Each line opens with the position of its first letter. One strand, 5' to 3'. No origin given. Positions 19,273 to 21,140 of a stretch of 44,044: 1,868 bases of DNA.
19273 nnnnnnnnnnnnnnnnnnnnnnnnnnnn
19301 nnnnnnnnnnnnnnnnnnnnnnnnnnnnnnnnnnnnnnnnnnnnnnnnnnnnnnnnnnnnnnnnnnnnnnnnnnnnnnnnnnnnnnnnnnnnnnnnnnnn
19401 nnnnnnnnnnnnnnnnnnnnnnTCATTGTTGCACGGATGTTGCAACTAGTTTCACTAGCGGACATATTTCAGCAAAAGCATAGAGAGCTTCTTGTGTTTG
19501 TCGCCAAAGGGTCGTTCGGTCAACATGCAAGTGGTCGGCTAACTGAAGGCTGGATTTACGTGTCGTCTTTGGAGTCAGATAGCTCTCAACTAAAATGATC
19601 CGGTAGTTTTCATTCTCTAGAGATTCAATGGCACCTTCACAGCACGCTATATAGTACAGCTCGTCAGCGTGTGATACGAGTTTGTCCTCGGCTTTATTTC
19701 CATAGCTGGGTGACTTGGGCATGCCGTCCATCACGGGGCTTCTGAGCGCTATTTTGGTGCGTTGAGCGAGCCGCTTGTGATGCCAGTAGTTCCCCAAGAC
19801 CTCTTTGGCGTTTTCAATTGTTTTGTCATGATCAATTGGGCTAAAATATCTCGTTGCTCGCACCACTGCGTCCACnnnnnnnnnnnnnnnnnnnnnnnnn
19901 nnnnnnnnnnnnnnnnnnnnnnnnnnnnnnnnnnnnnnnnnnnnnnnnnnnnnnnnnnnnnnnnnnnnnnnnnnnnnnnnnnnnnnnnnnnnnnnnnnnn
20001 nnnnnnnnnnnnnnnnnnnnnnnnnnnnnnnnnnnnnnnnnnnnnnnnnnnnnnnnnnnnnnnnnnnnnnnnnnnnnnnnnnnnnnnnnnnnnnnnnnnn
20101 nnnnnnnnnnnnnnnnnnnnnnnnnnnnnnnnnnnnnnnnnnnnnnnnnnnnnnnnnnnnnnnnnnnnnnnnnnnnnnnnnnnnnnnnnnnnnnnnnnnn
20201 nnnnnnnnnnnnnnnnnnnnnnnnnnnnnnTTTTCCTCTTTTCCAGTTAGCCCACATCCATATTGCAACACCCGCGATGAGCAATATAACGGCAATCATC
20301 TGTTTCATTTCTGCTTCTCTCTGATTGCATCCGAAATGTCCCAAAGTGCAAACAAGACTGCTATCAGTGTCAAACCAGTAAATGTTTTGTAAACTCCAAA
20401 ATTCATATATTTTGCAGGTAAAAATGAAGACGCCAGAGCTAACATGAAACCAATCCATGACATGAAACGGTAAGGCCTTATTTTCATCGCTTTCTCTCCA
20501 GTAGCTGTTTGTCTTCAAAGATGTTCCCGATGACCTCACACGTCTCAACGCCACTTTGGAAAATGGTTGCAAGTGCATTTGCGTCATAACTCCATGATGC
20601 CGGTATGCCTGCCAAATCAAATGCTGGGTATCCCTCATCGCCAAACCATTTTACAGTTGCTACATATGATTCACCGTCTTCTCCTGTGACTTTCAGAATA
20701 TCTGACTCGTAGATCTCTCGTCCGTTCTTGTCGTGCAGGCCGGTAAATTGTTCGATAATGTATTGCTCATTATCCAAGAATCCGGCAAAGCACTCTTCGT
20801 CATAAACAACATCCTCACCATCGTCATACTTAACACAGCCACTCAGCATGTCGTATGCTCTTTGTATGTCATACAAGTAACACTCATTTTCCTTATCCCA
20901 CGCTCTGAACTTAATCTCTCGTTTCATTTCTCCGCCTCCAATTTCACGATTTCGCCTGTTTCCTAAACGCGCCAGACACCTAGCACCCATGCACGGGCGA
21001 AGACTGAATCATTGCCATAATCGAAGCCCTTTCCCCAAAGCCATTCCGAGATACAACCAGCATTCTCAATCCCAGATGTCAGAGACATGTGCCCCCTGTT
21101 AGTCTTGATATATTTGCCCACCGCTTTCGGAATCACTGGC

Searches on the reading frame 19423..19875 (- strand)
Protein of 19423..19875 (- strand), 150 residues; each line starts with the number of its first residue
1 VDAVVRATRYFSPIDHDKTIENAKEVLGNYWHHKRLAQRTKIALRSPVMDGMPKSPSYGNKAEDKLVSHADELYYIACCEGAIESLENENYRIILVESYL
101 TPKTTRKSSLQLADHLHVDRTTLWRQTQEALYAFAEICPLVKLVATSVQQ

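Call 22: find_related_loci(query=window:19423-19875:-, collection=viral_contigs, flank=2500)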
Query window:19423-19875:- (150 aa) in viral_contigs; peptide patterns used: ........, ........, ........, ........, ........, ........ (x = any residue, [..] = any of these).
176 stretches matched a pattern; 167 encode a relative of the query (tblastn E <= 1e-3); the best 80 are kept; 80 distinct loci.
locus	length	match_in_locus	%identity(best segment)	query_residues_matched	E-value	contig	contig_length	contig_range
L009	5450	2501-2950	99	1-150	1e-101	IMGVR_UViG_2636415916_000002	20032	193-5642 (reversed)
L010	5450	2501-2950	99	1-150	1e-101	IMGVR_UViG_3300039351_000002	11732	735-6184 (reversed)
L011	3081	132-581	99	1-150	3e-102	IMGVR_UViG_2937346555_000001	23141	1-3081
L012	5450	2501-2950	99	1-150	8e-101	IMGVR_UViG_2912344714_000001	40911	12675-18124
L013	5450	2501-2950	99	1-150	5e-101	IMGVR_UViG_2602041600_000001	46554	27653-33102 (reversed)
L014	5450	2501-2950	99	1-150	2e-100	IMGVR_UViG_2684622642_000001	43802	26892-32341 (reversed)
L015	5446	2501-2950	99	1-150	1e-100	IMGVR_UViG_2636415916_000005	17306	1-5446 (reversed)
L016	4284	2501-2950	98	1-150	2e-100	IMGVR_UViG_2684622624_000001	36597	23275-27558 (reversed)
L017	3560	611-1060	97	1-150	5e-100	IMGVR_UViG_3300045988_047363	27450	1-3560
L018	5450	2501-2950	97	1-150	1e-99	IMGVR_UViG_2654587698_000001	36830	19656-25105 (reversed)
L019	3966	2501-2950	98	1-150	1e-99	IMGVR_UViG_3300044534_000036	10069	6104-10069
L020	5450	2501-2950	97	1-150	1e-99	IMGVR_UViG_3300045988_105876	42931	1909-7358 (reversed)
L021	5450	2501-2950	97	1-150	1e-99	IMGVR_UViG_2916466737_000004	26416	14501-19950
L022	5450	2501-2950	97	1-150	1e-99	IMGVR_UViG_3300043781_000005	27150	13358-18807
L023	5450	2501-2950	97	1-150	1e-98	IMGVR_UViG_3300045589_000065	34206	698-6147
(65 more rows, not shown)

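Call 23: find_related_loci(query=window:19423-19875:-, collection=genome_contigs, flank=2500)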
Query window:19423-19875:- (150 aa) in genome_contigs; peptide patterns used: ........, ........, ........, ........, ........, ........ (x = any residue, [..] = any of these).
313 stretches matched a pattern; 3 encode a relative of the query (tblastn E <= 1e-3); 3 distinct loci.
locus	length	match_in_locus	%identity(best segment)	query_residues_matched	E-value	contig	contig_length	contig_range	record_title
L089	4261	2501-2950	97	1-150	5e-100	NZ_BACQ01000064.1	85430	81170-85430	Lacticaseibacillus zeae DSM 20178 = KCTC 3804, whole genome shotgun sequence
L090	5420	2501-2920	80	1-143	4e-76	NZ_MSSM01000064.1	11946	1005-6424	Lacticaseibacillus chiayiensis strain NCYUAS rawlib.basecaller_rep_c64, whole genome shotgun sequence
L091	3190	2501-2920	79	1-143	5e-75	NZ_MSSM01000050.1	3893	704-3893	Lacticaseibacillus chiayiensis strain NCYUAS rawlib.basecaller_c50, whole genome shotgun sequence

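Call 37: search_protein_families(library=pfam, proteins=[window:19423-19875:-], max_evalue=0.01)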
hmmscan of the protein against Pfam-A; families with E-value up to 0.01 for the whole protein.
window:19423-19875:- (150 aa): 0 families

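Call 38: search_protein_families(library=ncbifam, proteins=[window:19423-19875:-], max_evalue=0.01)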
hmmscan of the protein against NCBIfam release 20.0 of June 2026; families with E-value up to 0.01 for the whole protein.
window:19423-19875:- (150 aa): 1 family
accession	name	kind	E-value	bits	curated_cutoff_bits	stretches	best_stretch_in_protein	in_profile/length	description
TIGR01637.1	phage_arpU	subfamily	1.4e-12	47.9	43.1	1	11-137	2-129/136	ArpU family phage packaging/lysis transcriptional regulator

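Call 39: search_protein_families(library=phrogs, proteins=[window:19423-19875:-], max_evalue=0.001)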
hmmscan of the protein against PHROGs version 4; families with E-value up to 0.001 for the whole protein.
window:19423-19875:- (150 aa): 3 families
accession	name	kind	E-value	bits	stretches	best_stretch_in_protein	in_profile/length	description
phrog_8834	-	unknown function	7.9e-47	158.8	1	44-147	4-107/108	-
phrog_248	-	transcription regulation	6.8e-42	144.3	1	3-146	5-145/161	transcriptional activator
phrog_36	-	transcription regulation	0.00036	21.2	0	19-137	52-186/220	transcriptional regulator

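Call 64: search_dna_similar(query=window:19423-19875:-, collection=phages, mode=protein, rows=spread, max_rows=40, max_evalue=0.00001)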
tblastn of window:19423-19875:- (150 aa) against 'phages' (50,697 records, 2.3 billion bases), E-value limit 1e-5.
Records with a match: 68; places in all: 69; records where one place covers at least 80% of the query: 63.
Best place of each record, by identity: >=99% 7; 95-99% 6; 90-95% 7; 60-80% 22; <60% 26.
By first word of the organism name: Lactobacillus 31; Enterococcus 21; Lacticaseibacillus 11; Streptococcus 2; Listeria 2; Acinetobacter 1.
By host as written in the record: Enterococcus faecalis 15; Lactobacillus paracasei 12; Lactobacillus rhamnosus 5; Lactobacillus casei 3; Lactobacillus casei BL23 2; Lactobacillus paracasei 27139 2; Lactobacillus paracasei 27092 2; Lactobacillus casei W56 2; and 22 more.
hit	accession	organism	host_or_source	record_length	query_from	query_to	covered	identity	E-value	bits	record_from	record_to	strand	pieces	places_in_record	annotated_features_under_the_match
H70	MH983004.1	Lactobacillus phage BH1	Lactobacillus rhamnosus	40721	1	150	100%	99.3%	7e-98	313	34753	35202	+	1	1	hypothetical protein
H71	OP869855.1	Lacticaseibacillus phage R29.1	Lacticaseibacillus rhamnosus LMG 27305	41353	1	150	100%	99.3%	7e-98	313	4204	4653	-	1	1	hypothetical protein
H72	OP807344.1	Lacticaseibacillus phage R3.1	Lacticaseibacillus rhamnosus LMG 10768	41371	1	150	100%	99.3%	7e-98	313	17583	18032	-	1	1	hypothetical protein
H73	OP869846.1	Lacticaseibacillus phage R18.1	Lacticaseibacillus rhamnosus LMG 19717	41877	1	150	100%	99.3%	7e-98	313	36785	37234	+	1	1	hypothetical protein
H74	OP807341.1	Lacticaseibacillus phage C4.1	Lacticaseibacillus casei LMG 24102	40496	1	150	100%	98.0%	3e-96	308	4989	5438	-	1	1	hypothetical protein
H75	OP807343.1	Lacticaseibacillus phage P7.1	Lacticaseibacillus paracasei LMG 19719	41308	1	150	100%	94.0%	2e-92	298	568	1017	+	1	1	hypothetical protein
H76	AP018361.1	Lactobacillus phage T25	Lactobacillus paracasei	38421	1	150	100%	94.0%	4e-92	296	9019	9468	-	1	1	autolysin regulatory protein ArpU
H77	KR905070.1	Lactobacillus phage iLp1308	Lactobacillus paracasei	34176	1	150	100%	94.0%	9e-92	295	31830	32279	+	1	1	autolysin regulatory protein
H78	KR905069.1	Lactobacillus phage iLp84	Lactobacillus paracasei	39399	3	150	99%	95.3%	5e-92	296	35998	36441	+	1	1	autolysin regulatory protein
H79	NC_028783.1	Lactobacillus phage iLp84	Lactobacillus paracasei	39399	3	150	99%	95.3%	5e-92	296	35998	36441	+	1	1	autolysin regulatory protein arpU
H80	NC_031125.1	Lactobacillus phage PLE3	Lactobacillus casei BL23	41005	3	150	99%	95.3%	5e-92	296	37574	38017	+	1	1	autolysin regulatory protein arpU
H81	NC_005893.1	Lactobacillus phage phiAT3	Lactobacillus casei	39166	1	150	100%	90.1%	9e-71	289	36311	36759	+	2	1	transcriptional regulator | hypothetical protein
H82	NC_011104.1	Lactobacillus phage Lrm1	Lactobacillus rhamnosus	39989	1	143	95%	79.7%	5e-71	236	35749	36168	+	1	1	DUF1492 domain-containing protein | ribosome_binding_site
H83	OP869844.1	Lacticaseibacillus phage R9.3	Lacticaseibacillus rhamnosus LMG 23550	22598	1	143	95%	79.0%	2e-70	234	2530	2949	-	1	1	hypothetical protein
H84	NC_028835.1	Lactobacillus phage CL2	Lactobacillus paracasei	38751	1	143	95%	78.3%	4e-70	234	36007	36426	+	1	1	DUF1492 domain-containing protein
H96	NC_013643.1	Enterococcus phage phiFL2A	Enterococcus faecalis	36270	14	145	88%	33.6%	4e-10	62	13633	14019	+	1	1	gp33: transcriptional activator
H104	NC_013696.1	Enterococcus phage phiEf11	Enterococcus faecalis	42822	14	145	88%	29.2%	4e-7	54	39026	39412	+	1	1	transcriptional activator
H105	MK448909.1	Streptococcus phage Javan330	Streptococcus mitis SK137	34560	7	137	87%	29.3%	4e-7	54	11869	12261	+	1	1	hypothetical protein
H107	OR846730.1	Listeria phage LM 4-11-1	Listeria monocytogenes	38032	14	71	39%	41.4%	8e-8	56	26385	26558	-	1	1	record has no annotation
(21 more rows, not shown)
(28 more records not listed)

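Call 65: get_annotated_region(hit=H96, flank=1500)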
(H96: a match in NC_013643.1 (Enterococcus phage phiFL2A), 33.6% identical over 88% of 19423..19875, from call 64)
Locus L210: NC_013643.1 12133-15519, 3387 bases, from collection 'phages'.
description: Enterococcus phage phiFL2A, complete genome.
organism: Enterococcus phage phiFL2A (NCBI taxid 673835)
taxonomy: Viruses; Duplodnaviria; Heunggongvirae; Uroviricota; Caudoviricetes; Phifelvirus; Phifelvirus FL2
host: Enterococcus faecalis; source: -; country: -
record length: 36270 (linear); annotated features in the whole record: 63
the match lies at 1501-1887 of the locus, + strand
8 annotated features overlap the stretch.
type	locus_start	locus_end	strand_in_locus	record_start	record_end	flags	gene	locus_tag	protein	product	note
CDS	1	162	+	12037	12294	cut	gp28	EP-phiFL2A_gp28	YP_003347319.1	hypothetical protein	-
CDS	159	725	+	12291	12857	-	gp29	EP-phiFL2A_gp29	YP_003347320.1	DUF1642 domain-containing protein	domain DUF1642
CDS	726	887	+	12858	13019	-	gp30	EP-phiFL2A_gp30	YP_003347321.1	hypothetical protein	-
CDS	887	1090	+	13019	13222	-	gp31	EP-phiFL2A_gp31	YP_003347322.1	hypothetical protein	-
CDS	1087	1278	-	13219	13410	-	gp32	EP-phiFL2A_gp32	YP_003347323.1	hypothetical protein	-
CDS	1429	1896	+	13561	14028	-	gp33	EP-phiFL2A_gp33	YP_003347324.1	transcriptional activator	domain phage_ArpU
CDS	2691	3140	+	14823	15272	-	gp34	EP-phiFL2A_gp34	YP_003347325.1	terminase small subunit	-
CDS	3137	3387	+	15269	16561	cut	gp35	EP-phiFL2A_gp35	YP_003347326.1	terminase large subunit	-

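Call 66: get_annotated_region(hit=H104, flank=1500)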
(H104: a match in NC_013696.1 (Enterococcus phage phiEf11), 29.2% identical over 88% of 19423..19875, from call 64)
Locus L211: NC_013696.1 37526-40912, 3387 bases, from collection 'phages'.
description: Enterococcus phage phiEf11, complete genome.
organism: Enterococcus phage phiEf11 (NCBI taxid 663241)
taxonomy: Viruses; Duplodnaviria; Heunggongvirae; Uroviricota; Caudoviricetes
host: Enterococcus faecalis; source: -; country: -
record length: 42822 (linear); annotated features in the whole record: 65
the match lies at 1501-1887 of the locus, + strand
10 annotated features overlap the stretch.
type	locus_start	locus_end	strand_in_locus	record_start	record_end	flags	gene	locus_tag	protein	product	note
CDS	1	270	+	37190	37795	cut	-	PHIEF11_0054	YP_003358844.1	DUF3850 domain-containing protein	similar to INSD accession AAO81851.1; match to protein family HMM PF04266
CDS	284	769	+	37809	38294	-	-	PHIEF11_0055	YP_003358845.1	hypothetical protein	similar to INSD accession AAO81235.1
CDS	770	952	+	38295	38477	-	-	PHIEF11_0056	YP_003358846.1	hypothetical protein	similar to INSD accession AAO82522.1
CDS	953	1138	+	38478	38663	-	-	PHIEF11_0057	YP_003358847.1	hypothetical protein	identified by glimmer; putative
CDS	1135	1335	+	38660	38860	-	-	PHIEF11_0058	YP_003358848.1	hypothetical protein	similar to INSD accession AAO82521.1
CDS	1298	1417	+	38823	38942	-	-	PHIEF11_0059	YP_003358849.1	hypothetical protein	identified by glimmer; putative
CDS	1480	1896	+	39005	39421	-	-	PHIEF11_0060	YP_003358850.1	transcriptional activator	similar to INSD accession Q47836; similar to INSD accession CAA90711.1; match to protein family HMM TIGR01637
CDS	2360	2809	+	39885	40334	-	-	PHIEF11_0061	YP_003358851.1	SbcC domain protein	similar to INSD accession ACA57419.1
CDS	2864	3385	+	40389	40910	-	-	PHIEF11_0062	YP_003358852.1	ParB-like partition protein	identified by match to protein family HMM PF02195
CDS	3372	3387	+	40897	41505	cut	-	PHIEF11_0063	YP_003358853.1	Mom-like DNA modification protein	-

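Call 67: get_annotated_region(hit=H105, flank=1500)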
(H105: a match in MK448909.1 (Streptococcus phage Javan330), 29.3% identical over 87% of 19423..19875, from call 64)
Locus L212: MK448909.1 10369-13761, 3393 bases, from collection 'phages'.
description: Streptococcus phage Javan330, complete genome.
organism: Streptococcus phage Javan330 (NCBI taxid 2548110)
taxonomy: Viruses; Duplodnaviria; Heunggongvirae; Uroviricota; Caudoviricetes
host: Streptococcus mitis SK137; source: -; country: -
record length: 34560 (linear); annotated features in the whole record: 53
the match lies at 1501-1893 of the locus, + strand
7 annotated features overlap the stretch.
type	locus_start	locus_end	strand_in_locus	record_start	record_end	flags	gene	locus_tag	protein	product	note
CDS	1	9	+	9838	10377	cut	-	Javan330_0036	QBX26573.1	hypothetical protein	-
CDS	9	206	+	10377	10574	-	-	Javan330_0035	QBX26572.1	hypothetical protein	-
CDS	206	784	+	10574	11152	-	-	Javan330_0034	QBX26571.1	hypothetical protein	-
CDS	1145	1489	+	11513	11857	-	-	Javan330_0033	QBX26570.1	Cro/CI family transcriptional regulator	prophage LambdaSa2, transcriptional regulator, Cro/CI family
CDS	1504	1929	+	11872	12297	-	-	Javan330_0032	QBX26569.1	hypothetical protein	-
CDS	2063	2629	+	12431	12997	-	-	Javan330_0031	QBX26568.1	site-specific recombinase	site-specific recombinase (phage integrase family)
CDS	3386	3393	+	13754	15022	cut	-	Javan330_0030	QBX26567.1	portal protein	Phage portal protein; Phage capsid and scaffold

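Call 68: get_annotated_region(hit=H107, flank=1500)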
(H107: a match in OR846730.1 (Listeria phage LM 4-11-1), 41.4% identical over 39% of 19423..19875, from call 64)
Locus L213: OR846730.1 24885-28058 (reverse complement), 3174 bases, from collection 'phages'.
description: UNVERIFIED_ORG: Listeria phage LM 4-11-1 clone NODE_15_length_38032_cov_95.278198 genomic sequence.
organism: Listeria phage LM 4-11-1 (NCBI taxid 3113835)
taxonomy: Viruses
host: Listeria monocytogenes; source: wastewater; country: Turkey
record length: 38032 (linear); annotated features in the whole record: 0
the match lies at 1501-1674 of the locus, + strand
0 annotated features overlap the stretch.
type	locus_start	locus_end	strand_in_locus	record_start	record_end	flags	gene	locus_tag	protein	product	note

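Call 73: find_related_loci(query=L210:1480-1893:+, collection=viral_contigs, flank=1200)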
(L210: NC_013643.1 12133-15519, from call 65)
Query L210:1480-1893:+ (138 aa) in viral_contigs; peptide patterns used: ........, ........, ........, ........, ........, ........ (x = any residue, [..] = any of these).
409 stretches matched a pattern; 392 encode a relative of the query (tblastn E <= 1e-3); the best 80 are kept; 80 distinct loci.
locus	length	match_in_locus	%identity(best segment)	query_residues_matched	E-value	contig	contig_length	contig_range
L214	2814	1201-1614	99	1-138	7e-91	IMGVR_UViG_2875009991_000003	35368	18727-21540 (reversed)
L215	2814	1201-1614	99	1-138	7e-91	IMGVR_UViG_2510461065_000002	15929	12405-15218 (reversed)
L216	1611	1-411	100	2-138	2e-93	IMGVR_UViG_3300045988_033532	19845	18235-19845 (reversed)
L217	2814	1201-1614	99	1-138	9e-91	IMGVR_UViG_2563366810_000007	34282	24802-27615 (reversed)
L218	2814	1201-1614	99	1-138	9e-91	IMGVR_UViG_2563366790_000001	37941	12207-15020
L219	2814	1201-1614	99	1-138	9e-91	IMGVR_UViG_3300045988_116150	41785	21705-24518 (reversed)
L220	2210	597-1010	99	1-138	3e-92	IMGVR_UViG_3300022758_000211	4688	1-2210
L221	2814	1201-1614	99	1-138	9e-91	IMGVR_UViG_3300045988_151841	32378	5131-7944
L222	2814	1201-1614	99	1-138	9e-91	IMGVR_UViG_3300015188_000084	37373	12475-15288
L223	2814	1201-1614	99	1-138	9e-91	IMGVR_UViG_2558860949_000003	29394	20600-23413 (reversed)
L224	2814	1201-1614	99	1-138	9e-91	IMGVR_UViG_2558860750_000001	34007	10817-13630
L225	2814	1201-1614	99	1-138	9e-91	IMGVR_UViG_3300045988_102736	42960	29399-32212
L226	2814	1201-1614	99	1-138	9e-91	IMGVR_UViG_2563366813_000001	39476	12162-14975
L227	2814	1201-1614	99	1-138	9e-91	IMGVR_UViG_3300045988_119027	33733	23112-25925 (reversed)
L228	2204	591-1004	99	1-138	3e-92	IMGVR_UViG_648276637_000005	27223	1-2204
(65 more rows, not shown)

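Call 76: find_related_loci(query=L213:1480-1896:+, collection=viral_contigs, flank=1200)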
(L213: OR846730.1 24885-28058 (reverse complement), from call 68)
Query L213:1480-1896:+ (139 aa) in viral_contigs; peptide patterns used: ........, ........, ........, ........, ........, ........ (x = any residue, [..] = any of these).
388 stretches matched a pattern; 342 encode a relative of the query (tblastn E <= 1e-3); the best 80 are kept; 80 distinct loci.
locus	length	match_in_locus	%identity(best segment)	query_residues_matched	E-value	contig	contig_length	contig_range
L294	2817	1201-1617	99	1-139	7e-92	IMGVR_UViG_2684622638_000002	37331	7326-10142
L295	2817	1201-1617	99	1-139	7e-92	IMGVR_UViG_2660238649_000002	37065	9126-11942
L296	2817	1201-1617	99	1-139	1e-91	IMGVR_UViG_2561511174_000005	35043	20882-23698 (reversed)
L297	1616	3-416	100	2-139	2e-94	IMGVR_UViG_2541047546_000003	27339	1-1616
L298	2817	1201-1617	99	1-139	9e-92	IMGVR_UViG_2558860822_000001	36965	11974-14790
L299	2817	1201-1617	99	1-139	9e-92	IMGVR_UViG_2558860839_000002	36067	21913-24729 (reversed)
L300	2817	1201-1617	99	1-139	9e-92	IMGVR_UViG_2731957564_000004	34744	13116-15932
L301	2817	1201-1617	99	1-139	9e-92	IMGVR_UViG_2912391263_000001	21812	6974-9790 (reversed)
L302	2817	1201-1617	99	1-139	9e-92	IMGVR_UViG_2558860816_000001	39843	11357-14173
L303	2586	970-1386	99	1-139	1e-92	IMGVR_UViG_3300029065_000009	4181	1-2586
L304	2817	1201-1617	99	1-139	9e-92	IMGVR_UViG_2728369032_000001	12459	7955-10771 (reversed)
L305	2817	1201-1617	99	1-139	9e-92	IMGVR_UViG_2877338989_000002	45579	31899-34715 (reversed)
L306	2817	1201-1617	99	1-139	9e-92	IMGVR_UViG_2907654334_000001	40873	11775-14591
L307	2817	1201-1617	99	1-139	9e-92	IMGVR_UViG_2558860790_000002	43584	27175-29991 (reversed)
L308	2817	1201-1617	99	1-139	9e-92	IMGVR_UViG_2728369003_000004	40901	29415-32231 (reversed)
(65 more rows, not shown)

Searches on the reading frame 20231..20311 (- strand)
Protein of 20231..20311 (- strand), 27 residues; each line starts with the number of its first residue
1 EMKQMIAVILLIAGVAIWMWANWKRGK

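Call 37: search_protein_families(library=pfam, proteins=[window:20231-20311:-], max_evalue=0.01)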
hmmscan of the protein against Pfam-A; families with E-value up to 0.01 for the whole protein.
window:20231-20311:- (27 aa): 0 families

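Call 39: search_protein_families(library=phrogs, proteins=[window:20231-20311:-], max_evalue=0.001)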
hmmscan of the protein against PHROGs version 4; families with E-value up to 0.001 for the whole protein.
window:20231-20311:- (27 aa): 2 families
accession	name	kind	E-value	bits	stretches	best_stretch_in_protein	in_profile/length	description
phrog_27601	-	tail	1.5e-13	51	1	2-24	1-23/25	tail length tape measure protein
phrog_23961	-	DNA, RNA and nucleotide metabolism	1.1e-08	36.7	1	3-27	73-97/97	endonuclease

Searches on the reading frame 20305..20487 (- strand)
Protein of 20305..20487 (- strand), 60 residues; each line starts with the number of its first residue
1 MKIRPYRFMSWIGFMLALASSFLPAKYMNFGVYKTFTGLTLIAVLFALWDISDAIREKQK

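Call 37: search_protein_families(library=pfam, proteins=[window:20305-20487:-], max_evalue=0.01)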
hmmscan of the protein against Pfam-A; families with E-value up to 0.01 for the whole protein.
window:20305-20487:- (60 aa): 0 families

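Call 39: search_protein_families(library=phrogs, proteins=[window:20305-20487:-], max_evalue=0.001)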
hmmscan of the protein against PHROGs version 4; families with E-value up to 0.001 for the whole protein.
window:20305-20487:- (60 aa): 1 family
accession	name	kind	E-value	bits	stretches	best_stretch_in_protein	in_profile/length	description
phrog_12280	-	unknown function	3.1e-37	127.3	1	1-60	1-60/60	-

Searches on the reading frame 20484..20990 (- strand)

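Call 37: search_protein_families(library=pfam, proteins=[window:20484-20990:-], max_evalue=0.01)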
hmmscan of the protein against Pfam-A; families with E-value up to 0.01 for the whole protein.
window:20484-20990:- (168 aa): 1 family
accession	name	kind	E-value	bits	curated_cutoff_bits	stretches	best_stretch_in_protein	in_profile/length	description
PF09643.15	YopX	-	1.8e-19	70.5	22.4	1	27-165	1-128/128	YopX protein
